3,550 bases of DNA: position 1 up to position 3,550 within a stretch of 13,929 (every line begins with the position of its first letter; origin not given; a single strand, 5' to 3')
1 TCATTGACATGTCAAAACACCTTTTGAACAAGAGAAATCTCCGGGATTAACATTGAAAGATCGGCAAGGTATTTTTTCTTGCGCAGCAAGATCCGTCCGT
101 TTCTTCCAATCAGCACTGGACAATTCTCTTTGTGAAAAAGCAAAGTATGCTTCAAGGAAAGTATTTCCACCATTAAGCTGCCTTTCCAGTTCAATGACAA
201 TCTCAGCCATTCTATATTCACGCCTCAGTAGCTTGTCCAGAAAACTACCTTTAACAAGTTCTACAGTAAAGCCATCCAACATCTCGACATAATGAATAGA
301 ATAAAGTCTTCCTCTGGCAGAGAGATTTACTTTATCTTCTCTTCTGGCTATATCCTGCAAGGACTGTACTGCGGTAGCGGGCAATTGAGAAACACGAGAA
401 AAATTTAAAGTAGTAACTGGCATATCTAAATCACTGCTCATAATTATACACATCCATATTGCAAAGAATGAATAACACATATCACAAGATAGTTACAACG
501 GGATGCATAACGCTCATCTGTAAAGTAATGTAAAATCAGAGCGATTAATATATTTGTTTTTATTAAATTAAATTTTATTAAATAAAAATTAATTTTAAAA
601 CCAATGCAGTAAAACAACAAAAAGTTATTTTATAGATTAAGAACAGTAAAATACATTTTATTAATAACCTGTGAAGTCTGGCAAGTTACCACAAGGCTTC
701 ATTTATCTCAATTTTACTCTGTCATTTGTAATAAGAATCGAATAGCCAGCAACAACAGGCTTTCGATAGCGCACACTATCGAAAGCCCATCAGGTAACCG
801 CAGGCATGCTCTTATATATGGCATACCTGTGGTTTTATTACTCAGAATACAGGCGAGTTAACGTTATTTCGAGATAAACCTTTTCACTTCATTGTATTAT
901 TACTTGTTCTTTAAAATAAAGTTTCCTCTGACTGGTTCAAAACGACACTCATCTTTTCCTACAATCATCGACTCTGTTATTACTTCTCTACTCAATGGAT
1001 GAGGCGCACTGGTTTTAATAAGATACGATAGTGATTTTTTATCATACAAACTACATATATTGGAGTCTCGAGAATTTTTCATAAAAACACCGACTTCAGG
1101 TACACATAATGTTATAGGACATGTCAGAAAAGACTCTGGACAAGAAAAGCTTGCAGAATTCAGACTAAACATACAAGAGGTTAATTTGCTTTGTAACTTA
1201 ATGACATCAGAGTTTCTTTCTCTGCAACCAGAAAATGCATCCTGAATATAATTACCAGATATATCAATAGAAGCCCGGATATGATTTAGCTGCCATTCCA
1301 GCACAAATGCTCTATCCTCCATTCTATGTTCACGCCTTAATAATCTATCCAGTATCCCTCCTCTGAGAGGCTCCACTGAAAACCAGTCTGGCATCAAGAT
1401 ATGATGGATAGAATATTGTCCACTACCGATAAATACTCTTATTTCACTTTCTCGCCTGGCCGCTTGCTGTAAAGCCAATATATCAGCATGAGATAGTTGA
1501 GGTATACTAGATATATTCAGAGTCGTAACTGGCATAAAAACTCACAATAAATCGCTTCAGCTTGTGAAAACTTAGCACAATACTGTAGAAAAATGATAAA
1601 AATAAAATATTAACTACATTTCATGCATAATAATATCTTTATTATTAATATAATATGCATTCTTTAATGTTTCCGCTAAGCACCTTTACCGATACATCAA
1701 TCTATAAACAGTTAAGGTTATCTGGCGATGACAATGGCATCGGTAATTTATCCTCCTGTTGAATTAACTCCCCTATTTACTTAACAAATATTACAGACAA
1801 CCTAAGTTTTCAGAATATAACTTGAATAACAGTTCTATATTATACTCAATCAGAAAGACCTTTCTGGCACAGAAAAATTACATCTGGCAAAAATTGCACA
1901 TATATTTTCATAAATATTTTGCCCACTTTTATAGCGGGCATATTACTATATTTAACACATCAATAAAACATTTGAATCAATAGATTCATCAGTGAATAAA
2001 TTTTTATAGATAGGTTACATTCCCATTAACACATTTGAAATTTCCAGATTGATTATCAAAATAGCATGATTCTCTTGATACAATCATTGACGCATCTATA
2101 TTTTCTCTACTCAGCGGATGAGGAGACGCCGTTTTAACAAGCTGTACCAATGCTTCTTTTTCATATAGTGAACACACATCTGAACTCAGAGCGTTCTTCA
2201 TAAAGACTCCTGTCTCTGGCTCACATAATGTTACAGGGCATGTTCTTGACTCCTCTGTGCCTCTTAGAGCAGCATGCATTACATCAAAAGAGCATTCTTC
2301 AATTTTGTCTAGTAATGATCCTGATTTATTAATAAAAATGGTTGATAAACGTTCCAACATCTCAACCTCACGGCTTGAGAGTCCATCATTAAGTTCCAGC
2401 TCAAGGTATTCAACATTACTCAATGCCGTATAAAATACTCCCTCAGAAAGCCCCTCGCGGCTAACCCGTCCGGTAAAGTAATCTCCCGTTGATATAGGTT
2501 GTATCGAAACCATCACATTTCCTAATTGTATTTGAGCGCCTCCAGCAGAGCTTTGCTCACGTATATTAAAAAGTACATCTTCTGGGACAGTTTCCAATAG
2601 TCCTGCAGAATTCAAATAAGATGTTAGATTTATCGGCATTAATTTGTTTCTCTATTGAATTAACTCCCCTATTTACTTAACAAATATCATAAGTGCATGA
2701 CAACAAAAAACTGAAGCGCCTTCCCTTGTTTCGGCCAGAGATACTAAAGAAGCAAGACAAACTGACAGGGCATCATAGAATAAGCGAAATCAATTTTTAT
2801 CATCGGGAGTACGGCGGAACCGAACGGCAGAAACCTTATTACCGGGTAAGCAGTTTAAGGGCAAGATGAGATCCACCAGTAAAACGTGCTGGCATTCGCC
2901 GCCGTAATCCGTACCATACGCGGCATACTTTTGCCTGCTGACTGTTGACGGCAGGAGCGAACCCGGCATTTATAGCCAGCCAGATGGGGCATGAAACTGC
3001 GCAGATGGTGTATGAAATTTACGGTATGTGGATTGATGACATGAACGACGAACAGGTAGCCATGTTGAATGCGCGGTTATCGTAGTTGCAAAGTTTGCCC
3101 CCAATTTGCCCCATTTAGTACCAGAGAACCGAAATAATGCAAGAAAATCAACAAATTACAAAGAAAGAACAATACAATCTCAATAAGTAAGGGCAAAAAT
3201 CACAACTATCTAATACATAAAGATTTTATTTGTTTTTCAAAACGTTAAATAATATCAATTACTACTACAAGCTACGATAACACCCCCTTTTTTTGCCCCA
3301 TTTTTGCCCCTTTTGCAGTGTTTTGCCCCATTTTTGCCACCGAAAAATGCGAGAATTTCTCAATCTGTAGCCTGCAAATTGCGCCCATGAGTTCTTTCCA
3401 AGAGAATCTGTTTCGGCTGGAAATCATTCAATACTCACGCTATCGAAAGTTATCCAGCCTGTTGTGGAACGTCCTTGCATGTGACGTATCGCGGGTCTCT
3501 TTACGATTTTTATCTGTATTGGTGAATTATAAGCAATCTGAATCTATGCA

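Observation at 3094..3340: Phased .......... repeat array at the 3' end of an integrase remnant: candidate relic attachment site or curved-DNA element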

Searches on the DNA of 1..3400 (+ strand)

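Call 24: search_dna_similar(query=window:1-3400:+, collection=ecoli_genomes, mode=near, max_rows=15)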
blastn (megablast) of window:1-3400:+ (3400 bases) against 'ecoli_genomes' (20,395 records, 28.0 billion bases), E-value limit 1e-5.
Records with a match: 2920; places in all: 2983; records where one place covers at least 80% of the query: 0.
Genomes with a match: 2920 of 5426; with a place that covers at least 80% of the query: 0. Places per genome that has any: lowest 1, median 1, highest 2. On chromosomes: 2978 places; on plasmids: 5.
Best place of each record, by identity: 95-99% 2405; 90-95% 506; 80-90% 9.
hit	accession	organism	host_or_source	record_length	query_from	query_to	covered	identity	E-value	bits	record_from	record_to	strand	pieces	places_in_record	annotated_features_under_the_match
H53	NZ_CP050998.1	Escherichia coli O39:NM str. F8704-2 strain F8704-2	missing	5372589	1985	2709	21%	85.9%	0e+0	769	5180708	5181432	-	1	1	T3SS effector NleG family protein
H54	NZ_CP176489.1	Escherichia coli strain N1420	Homo sapiens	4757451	2861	3400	16%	93.7%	0e+0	809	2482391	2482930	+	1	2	tyrosine-type recombinase/integrase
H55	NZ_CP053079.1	Escherichia coli strain K56-43-un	Homo sapiens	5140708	2861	3400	16%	93.5%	0e+0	804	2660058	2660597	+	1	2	tyrosine-type recombinase/integrase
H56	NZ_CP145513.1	Escherichia coli strain L1PEag1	cape gooseberry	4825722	2861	3400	16%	93.5%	0e+0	802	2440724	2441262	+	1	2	tyrosine-type recombinase/integrase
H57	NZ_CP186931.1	Escherichia coli strain DLL7555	clinical isolate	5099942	2861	3400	16%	93.3%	0e+0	797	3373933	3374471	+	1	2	tyrosine-type recombinase/integrase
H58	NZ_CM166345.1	Escherichia coli strain CH4811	Homo sapiens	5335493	2861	3400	16%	93.3%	0e+0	797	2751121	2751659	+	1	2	tyrosine-type recombinase/integrase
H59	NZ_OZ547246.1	Escherichia coli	Homo sapiens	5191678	2861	3400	16%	93.3%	0e+0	797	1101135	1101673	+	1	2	tyrosine-type recombinase/integrase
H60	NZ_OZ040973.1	Escherichia coli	-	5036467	2861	3400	16%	93.3%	0e+0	797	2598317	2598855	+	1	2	tyrosine-type recombinase/integrase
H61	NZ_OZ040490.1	Escherichia coli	-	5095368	2861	3400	16%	93.3%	0e+0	797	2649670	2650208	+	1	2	tyrosine-type recombinase/integrase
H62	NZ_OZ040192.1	Escherichia coli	-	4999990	2861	3400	16%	93.3%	0e+0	797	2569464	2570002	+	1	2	tyrosine-type recombinase/integrase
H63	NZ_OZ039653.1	Escherichia coli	-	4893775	2861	3400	16%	93.3%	0e+0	797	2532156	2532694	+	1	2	tyrosine-type recombinase/integrase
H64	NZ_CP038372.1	Escherichia coli O157:H7 strain F6294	beef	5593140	2828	3400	17%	87.9%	0e+0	669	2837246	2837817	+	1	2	tyrosine-type recombinase/integrase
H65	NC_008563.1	Escherichia coli APEC O1 strain APEC O1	lesion site (lung) of a dead turkey ...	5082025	2864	3400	16%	93.7%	0e+0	804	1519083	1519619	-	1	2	tyrosine-type recombinase/integrase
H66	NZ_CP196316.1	Escherichia coli strain AH19B041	Homo sapiens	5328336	2864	3400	16%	93.7%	0e+0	804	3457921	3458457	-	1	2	tyrosine-type recombinase/integrase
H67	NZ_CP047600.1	Escherichia coli O84:H7 strain Trh52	Homo sapiens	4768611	2864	3400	16%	93.7%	0e+0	802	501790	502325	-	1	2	tyrosine-type recombinase/integrase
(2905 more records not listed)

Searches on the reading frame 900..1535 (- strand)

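Call 23: search_protein_families(library=pfam, proteins=[window:900-1535:-])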
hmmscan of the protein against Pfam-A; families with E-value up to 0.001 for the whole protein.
window:900-1535:- (211 aa): 1 family
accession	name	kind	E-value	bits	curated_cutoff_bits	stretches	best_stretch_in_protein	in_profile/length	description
PF06416.18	T3SS_NleG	-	1.4e-41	141.4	25.3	1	106-209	10-113/113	Effector protein NleG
